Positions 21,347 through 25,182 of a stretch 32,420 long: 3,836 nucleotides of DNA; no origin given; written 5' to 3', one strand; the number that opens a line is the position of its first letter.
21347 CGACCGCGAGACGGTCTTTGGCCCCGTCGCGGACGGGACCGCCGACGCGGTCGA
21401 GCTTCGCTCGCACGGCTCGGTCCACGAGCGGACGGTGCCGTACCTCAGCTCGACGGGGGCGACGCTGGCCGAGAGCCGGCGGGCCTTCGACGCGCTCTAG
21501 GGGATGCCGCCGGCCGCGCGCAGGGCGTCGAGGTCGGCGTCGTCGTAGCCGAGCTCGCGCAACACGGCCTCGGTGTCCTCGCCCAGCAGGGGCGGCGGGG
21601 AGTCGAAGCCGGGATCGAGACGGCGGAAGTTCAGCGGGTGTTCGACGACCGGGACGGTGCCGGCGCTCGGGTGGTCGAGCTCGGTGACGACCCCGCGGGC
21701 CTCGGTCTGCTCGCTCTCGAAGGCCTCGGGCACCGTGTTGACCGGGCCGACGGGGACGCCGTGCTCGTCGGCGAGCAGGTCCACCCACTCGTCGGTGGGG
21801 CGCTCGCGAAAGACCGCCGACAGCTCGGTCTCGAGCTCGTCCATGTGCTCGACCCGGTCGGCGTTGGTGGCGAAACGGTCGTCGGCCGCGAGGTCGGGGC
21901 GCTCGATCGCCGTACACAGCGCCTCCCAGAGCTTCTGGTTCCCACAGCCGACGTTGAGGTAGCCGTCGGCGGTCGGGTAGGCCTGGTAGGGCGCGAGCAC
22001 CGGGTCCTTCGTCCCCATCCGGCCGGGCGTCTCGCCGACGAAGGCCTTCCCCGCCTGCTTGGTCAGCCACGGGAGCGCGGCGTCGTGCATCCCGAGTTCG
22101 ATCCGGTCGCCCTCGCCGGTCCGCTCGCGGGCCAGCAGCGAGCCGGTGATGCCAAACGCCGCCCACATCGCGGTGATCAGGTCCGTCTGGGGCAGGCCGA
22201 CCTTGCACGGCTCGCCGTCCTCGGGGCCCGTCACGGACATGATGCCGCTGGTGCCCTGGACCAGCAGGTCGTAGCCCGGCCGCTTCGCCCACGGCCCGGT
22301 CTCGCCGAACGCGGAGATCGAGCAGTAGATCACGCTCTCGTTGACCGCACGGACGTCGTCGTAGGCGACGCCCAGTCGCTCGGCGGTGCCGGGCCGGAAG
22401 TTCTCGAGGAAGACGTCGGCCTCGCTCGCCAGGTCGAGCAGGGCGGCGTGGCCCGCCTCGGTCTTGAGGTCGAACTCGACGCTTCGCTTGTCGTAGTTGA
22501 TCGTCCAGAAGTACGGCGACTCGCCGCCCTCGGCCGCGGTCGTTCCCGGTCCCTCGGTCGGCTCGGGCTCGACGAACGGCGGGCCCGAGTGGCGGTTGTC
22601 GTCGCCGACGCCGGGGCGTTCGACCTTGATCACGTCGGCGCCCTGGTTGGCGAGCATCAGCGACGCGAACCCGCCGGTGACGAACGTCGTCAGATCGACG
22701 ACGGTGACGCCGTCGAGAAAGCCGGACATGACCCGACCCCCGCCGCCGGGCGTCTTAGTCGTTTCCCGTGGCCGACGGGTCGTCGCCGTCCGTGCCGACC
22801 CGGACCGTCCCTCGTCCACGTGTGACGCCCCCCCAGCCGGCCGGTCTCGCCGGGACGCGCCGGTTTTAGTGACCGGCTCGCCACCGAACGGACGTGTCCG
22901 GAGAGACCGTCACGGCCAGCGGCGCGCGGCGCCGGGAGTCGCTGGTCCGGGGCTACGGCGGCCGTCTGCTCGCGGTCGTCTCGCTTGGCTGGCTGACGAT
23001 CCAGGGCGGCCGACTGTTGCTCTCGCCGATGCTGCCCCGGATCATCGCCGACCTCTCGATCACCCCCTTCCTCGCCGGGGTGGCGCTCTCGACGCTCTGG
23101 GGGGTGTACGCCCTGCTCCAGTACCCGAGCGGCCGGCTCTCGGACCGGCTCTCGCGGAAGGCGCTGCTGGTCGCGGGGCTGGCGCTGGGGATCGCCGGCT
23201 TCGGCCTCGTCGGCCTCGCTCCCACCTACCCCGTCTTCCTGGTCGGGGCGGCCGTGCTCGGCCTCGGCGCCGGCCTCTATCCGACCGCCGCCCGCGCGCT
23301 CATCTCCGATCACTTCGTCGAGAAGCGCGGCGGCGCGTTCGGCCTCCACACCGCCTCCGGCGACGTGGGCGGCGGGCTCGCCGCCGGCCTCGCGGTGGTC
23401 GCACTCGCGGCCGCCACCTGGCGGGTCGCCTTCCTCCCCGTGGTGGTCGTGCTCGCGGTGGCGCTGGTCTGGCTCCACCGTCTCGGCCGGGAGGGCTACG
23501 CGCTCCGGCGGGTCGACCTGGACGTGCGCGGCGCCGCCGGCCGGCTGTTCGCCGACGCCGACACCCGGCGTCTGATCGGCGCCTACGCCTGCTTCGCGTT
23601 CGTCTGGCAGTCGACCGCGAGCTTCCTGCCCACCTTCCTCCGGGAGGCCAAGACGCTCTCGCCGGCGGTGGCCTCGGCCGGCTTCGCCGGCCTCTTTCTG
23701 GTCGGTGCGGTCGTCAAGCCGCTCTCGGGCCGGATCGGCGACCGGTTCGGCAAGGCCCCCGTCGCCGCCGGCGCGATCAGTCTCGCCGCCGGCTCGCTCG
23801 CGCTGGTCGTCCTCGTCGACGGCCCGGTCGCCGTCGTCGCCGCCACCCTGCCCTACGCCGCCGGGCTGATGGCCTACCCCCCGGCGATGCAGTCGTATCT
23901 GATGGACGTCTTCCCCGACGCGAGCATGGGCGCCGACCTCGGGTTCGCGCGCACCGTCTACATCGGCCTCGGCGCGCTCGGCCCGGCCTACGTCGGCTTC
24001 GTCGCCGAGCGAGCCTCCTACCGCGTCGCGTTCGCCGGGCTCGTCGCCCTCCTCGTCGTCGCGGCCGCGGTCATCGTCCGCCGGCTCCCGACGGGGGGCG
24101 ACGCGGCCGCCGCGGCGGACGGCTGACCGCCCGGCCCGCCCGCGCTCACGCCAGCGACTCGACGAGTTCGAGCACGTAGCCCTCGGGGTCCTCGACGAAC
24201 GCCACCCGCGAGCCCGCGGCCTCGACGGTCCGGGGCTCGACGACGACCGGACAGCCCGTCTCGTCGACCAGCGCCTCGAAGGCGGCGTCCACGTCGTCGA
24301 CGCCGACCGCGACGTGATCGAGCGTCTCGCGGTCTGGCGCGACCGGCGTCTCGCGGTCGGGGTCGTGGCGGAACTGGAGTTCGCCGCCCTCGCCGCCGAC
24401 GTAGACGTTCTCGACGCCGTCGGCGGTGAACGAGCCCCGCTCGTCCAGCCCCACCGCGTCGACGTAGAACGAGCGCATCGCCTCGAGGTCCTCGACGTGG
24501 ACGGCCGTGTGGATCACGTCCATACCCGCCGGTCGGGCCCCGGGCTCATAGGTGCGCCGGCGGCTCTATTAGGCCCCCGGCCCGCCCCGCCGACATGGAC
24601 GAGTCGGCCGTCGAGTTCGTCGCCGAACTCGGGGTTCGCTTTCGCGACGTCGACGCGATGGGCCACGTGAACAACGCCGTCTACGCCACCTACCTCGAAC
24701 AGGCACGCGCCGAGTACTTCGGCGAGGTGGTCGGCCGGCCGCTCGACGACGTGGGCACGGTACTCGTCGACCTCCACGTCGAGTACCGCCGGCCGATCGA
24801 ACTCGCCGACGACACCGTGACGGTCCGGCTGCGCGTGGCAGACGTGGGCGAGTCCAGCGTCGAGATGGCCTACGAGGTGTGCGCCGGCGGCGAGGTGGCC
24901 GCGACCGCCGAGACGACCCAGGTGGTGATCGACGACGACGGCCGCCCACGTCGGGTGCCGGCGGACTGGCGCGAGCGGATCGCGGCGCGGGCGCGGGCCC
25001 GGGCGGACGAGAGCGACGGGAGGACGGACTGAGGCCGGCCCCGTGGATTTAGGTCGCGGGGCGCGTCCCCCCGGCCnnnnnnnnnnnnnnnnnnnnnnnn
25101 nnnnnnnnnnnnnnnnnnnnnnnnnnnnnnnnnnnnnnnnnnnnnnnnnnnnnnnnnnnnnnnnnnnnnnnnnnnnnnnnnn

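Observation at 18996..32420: Dense acyl-CoA / dicarboxylate catabolic island whose gene content resembles itaconate-methylsuccinate-type pathways (uncharacterised in archaea)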

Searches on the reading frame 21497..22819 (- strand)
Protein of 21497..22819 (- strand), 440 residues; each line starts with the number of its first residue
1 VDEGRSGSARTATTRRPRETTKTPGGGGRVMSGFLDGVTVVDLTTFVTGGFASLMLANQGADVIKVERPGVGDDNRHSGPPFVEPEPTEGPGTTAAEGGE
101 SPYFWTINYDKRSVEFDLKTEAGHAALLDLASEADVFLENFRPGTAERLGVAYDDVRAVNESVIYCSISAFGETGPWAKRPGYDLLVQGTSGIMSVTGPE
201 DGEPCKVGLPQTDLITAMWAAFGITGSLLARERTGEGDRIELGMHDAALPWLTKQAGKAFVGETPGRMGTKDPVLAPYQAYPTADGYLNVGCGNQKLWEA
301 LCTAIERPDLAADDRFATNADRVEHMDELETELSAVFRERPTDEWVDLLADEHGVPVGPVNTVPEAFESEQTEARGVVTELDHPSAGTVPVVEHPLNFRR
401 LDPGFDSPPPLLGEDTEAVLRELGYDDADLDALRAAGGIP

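Call 6: search_protein_families(library=pfam, proteins=[window:21497-22819:-])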
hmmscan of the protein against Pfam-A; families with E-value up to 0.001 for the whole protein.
window:21497-22819:- (440 aa): 1 family
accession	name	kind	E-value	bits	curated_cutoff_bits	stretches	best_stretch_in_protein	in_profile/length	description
PF02515.22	CoA_transf_3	-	1.1e-119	400.3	23.3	1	35-416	1-366/366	CoA-transferase family III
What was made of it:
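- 21497..22819 (-): g3, family III CoA-transferase. Alignments begin at residue about 31, so the true start is probably the ATG at 22729. Pfam, 400 bits (call 6).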

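Call 18: search_protein_families(library=ncbifam, proteins=[window:21497-22819:-], max_evalue=0.00001)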
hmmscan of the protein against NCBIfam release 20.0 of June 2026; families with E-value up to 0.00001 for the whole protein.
window:21497-22819:- (440 aa): 7 families
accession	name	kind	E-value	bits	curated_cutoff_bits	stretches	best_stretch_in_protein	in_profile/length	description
NF052585.1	SucGlutTfsCaiB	equivalog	1.7e-91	306.8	750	1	35-424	8-389/394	succinate--glutarate CoA-transferase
NF041294.1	Scnl_mescCoAtase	equivalog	4.1e-78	263.2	700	1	34-420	3-380/381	succinyl-CoA:mesaconate CoA-transferase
NF008511.0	PRK11430.1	equivalog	5e-76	256.3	522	1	33-380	8-340/381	CoA:oxalate CoA-transferase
NF003809.0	PRK05398.1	subfamily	1.3e-65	221.6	442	2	34-249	4-205/416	formyl-CoA transferase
TIGR03253.1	oxalate_frc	equivalog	3.7e-65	220.2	504.2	2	35-249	4-204/416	formyl-CoA transferase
NF002914.1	PRK03525.1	equivalog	1.3e-28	100.1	413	1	111-438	64-396/400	L-carnitine CoA-transferase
TIGR04253.1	mesacon_CoA_iso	equivalog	1.1e-14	54.3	725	1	33-434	1-395/403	2-methylfumaryl-CoA isomerase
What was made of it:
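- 21497..22819 (-): Below every equivalog cut-off (call 18).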

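Call 40: search_dna_similar(query=window:21497-22819:-, collection=plasmids, mode=protein, max_rows=15, max_evalue=1e-60)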
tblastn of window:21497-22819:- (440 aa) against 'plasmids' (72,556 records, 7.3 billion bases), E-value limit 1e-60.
Records with a match: 451; places in all: 589; records where one place covers at least 80% of the query: 442.
Best place of each record, by identity: 60-80% 26; <60% 425.
By first word of the organism name: Sinorhizobium 78; Rhizobium 35; Azospirillum 28; Rhodococcus 21; Paracoccus 16; Sphingobium 15; Cupriavidus 11; Shinella 11; Caballeronia 10; Variovorax 9; and 93 more.
By predicted mobility (MOB-suite, as given by PLSDB): non-mobilizable 281; mobilizable 108; conjugative 62.
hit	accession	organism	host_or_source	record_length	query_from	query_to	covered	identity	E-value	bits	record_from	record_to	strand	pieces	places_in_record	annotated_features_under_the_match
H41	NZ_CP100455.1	Halomarina sp. BND7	cell culture,sediment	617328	32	421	89%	76.9%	0e+0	580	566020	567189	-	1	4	CaiB/BaiF CoA-transferase family protein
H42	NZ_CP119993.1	Halomarina sp. PSR21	cell culture,saline soil from Tarim ...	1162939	34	421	88%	75.8%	0e+0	579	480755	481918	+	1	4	record has no annotation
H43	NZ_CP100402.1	Halorussus aquaticus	cell culture,saline soil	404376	32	422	89%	73.1%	2e-177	557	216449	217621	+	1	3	CaiB/BaiF CoA-transferase family protein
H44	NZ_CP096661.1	Halorussus limi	cell culture,saline soil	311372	32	422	89%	72.6%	5e-178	559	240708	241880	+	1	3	CaiB/BaiF CoA-transferase family protein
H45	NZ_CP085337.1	Haladaptatus halobius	cell culture,saline soil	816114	31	422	89%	70.7%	2e-171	540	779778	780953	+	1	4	CaiB/BaiF CoA-transferase family protein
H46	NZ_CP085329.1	Haladaptatus salinisoli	cell culture,saline soil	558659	30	422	89%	70.5%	3e-173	545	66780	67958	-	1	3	CoA transferase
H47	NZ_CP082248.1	Natrinema sp. SYSU A 869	cell culture,salt lake sediment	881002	34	422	88%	70.7%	4e-150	558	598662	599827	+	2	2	none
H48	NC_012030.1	Halorubrum lacusprofundi ATCC 49239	-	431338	34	422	88%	69.9%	4e-172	541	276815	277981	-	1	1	CaiB/BaiF CoA-transferase family protein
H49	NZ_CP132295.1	Natronococcus sp. AD-5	cell culture,sediment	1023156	34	420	88%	69.3%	1e-170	538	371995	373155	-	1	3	record has no annotation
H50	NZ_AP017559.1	Halopenitus persicus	-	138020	35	422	88%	68.6%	5e-169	533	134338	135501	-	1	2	CaiB/BaiF CoA-transferase family protein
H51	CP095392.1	Natribaculum breve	cell culture,saline soil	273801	34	421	88%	68.3%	3e-167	528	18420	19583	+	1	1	record has no annotation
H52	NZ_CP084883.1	Natrinema zhouii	pure culture,Salt mine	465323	34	422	88%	68.1%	4e-170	536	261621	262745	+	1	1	CoA transferase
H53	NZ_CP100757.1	Natrinema gelatinilyticum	marine sediment,sediment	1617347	34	422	88%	68.1%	3e-167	528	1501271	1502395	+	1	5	record has no annotation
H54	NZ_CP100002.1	Halorussus vallis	cell culture,saline soil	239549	34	422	88%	67.9%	4e-166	525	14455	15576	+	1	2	CaiB/BaiF CoA-transferase family protein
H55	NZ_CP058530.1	Halobaculum halophilum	cell culture,sediment in salt lake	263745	44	422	86%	69.4%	2e-160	508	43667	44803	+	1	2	CaiB/BaiF CoA-transferase family protein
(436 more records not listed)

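Call 62: get_annotated_region(hit=H48, flank=20000)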
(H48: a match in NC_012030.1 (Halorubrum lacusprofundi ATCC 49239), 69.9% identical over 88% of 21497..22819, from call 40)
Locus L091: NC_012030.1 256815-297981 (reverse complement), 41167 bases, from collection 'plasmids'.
description: Halorubrum lacusprofundi ATCC 49239 plasmid pHLAC01, complete sequence
organism: Halorubrum lacusprofundi ATCC 49239 (NCBI taxid 416348)
taxonomy: Archaea; Euryarchaeota; Halobacteria; Halobacteriales; Haloferacaceae; Halorubrum; Halorubrum lacusprofundi; Halorubrum lacusprofundi ATCC 49239
host: -; source: -; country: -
typing (MOB-suite, as given by PLSDB): non-mobilizable; mating-pair formation MPF_unknown
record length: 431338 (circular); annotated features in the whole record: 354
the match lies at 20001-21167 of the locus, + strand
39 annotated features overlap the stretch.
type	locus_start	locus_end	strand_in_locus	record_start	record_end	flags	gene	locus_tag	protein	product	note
CDS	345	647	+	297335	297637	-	-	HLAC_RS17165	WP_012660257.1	hypothetical protein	-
CDS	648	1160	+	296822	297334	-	-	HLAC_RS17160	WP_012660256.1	hypothetical protein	-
CDS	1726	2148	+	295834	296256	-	-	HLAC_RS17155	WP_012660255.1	hypothetical protein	-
CDS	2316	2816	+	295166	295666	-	-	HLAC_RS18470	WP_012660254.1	amphi-Trp domain-containing protein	-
CDS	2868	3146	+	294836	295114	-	-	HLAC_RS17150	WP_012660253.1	hypothetical protein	-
CDS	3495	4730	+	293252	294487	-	-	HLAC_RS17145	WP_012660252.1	CBS domain-containing protein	-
CDS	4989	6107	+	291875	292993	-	-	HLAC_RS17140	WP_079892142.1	MFS transporter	GO:0055085 - transmembrane transport [Evidence IEA]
CDS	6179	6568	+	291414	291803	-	-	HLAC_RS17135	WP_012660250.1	ribbon-helix-helix protein, CopG family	GO:0006355 - regulation of DNA-templated transcription [Evidence IEA]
CDS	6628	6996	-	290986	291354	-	-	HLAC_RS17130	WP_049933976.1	SHOCT domain-containing protein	-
CDS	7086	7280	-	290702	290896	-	-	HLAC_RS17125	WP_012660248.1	hypothetical protein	-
CDS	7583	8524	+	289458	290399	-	-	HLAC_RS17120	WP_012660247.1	DMT family transporter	GO:0055085 - transmembrane transport [Evidence IEA]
CDS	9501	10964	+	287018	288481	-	-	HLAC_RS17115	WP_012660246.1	orc1/cdc6 family replication initiation protein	-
CDS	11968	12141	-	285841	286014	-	-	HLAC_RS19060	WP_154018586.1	hypothetical protein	-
CDS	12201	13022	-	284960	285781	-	-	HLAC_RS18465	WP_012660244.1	IS5-like element ISHla2 family transposase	GO:0006313 - DNA transposition [Evidence IEA]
CDS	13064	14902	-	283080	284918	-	-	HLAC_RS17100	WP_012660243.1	type II/IV secretion system ATPase subunit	-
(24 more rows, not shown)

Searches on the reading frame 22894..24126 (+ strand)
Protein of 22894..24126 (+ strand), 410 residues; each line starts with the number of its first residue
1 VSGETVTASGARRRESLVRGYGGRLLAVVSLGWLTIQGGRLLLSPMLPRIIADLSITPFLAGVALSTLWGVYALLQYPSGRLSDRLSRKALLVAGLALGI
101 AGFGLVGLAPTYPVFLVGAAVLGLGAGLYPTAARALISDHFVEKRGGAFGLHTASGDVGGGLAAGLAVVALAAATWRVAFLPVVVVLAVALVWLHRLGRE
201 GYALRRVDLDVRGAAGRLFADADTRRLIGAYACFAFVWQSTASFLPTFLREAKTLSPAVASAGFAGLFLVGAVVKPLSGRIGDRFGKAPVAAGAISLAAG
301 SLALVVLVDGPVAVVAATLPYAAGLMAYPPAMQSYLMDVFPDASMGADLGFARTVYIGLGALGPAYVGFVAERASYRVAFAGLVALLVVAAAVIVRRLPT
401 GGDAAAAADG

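Call 6: search_protein_families(library=pfam, proteins=[window:22894-24126:+])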
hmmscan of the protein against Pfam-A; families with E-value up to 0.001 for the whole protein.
window:22894-24126:+ (410 aa): 1 family
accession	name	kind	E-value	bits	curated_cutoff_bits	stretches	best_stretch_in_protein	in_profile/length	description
PF07690.21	MFS_1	-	6.5e-51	173.7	33.4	2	36-356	8-339/347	Major Facilitator Superfamily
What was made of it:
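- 22894..24126 (+): g4, MFS transporter, divergent from g3. Pfam MFS_1 (call 6).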

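Call 18: search_protein_families(library=ncbifam, proteins=[window:22894-24126:+], max_evalue=0.00001)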
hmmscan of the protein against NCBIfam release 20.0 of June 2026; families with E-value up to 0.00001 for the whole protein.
window:22894-24126:+ (410 aa): 12 families
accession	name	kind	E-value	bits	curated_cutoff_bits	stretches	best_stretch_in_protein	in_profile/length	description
TIGR00881.1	2A0104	subfamily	1.8e-13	50.3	407.75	1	41-197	12-171/379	phosphoglycerate transporter protein PgtP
TIGR00880.1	2_A_01_02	superfamily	5e-10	39.6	131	1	62-195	6-135/141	multidrug resistance protein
NF053757.1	BclibactTpBcbE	equivalog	1.5e-08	34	600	1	25-193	4-179/394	bacillibactin exporter BcbE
NF003024.0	PRK03893.1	subfamily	4.9e-08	32.2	604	1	80-196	77-193/497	sialate:H+ symport family MFS transporter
NF000218.1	FexA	exception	1.1e-07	30.8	900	0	18-181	15-179/475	chloramphenicol/florfenicol efflux MFS transporter FexA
NF008654.0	PRK11652.1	equivalog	1.4e-07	30.8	479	1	45-145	30-130/397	multidrug efflux MFS transporter EmrD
TIGR00886.1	2A0108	subfamily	1.6e-07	30.8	311.7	1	42-308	19-311/368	NarK family nitrate/nitrite MFS transporter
NF012184.0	tet_MFS_45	exception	3.5e-07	29.5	975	1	41-192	31-185/458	tetracycline efflux MFS transporter Tet(45)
TIGR00895.1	2A0115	subfamily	8e-07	28.3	418.55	1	36-194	28-188/398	aromatic acid/H+ symport family MFS transporter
NF009048.0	PRK12382.1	subfamily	8.5e-07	28.1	364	1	61-191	251-382/392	arabinose transporter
NF012175.1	tet_MFS_L_K_45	equivalog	3.3e-06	26.2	650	1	43-200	19-177/444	Tet(L)/Tet(K)/Tet(45) family tetracycline efflux MFS transporter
NF007524.0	PRK10133.1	equivalog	4.1e-06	25.9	427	0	46-152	48-156/438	L-fucose:H+ symporter permease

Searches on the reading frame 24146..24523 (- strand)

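Call 6: search_protein_families(library=pfam, proteins=[window:24146-24523:-])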
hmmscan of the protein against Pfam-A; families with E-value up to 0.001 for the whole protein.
window:24146-24523:- (125 aa): 4 families
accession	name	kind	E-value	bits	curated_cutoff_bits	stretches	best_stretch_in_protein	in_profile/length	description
PF00903.31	Glyoxalase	-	1.9e-14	54.6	20.6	1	5-120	4-121/121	Glyoxalase/Bleomycin resistance protein/Dioxygenase superfamily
PF13669.12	Glyoxalase_4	-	3e-11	44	27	1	5-109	2-109/109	Glyoxalase/Bleomycin resistance protein/Dioxygenase superfamily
PF18029.7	Glyoxalase_6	-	4.1e-05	24.6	23.6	1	7-120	3-105/106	Glyoxalase-like domain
PF12681.13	Glyoxalase_2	-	0.00042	20.7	30.1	0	8-124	6-117/118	Glyoxalase-like domain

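Call 18: search_protein_families(library=ncbifam, proteins=[window:24146-24523:-], max_evalue=0.00001)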
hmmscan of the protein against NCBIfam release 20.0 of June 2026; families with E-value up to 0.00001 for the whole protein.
window:24146-24523:- (125 aa): 6 families
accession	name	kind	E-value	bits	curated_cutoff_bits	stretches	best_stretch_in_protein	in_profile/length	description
TIGR00068.2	glyox_I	equivalog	1.1e-10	41.5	120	1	66-123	86-140/143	lactoylglutathione lyase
TIGR03081.1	metmalonyl_epim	equivalog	3.4e-10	40.6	114.95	1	5-122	4-129/129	methylmalonyl-CoA epimerase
NF050075.1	SMU1112c_YaeR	equivalog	2.3e-09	37.5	140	1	3-122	4-125/125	SMU1112c/YaeR family gloxylase I-like metalloprotein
NF050074.1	glyox_I_GloA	exception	2.9e-09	37.1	165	1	3-121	2-120/121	lactoylglutathione lyase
NF007629.0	PRK10291.1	equivalog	1.9e-08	34.3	246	1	68-123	72-126/135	lactoylglutathione lyase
NF008551.0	PRK11478.1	equivalog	5.8e-07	30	148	1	3-122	7-128/129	VOC family protein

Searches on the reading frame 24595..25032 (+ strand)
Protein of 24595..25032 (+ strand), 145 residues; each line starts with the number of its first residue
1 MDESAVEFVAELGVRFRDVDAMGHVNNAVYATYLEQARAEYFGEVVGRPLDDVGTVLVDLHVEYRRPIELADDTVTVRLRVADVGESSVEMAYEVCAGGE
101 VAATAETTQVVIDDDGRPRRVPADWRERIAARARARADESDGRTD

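Call 6: search_protein_families(library=pfam, proteins=[window:24595-25032:+])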
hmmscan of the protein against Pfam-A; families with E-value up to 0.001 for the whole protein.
window:24595-25032:+ (145 aa): 3 families
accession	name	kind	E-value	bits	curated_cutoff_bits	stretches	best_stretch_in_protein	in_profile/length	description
PF13279.12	4HBT_2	-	9.5e-23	81.4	25.5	1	14-127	1-120/122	Thioesterase-like superfamily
PF03061.28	4HBT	-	7.3e-16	58.7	20.6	1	22-100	1-75/79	Thioesterase superfamily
PF20791.3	Acyl-ACP_TE_C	-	6.8e-08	33.1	21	1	6-107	6-97/101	Acyl-ACP thioesterase C-terminal domain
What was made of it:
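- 24595..25032 (+): g6, 4HBT/YbgC-type acyl-CoA thioesterase. Pfam 4HBT_2 (call 6).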

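Call 18: search_protein_families(library=ncbifam, proteins=[window:24595-25032:+], max_evalue=0.00001)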
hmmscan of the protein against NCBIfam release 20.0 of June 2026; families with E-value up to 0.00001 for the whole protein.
window:24595-25032:+ (145 aa): 4 families
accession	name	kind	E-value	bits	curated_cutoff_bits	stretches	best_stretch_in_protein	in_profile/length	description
TIGR00051.1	TIGR00051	subfamily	1.1e-14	54.8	68.7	1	14-113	4-107/117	YbgC/FadM family acyl-CoA thioesterase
TIGR02799.1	thio_ybgC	equivalog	1.5e-14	54.4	141.35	1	11-127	4-125/126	tol-pal system-associated acyl-CoA thioesterase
NF047424.1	MenI_Staph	exception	2.4e-10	40.5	225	1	9-122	5-123/148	1,4-dihydroxy-2-naphthoyl-CoA hydrolase MenI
NF008065.0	PRK10800.1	equivalog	3.1e-06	27.4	185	1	11-115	9-117/134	tol-pal system-associated acyl-CoA thioesterase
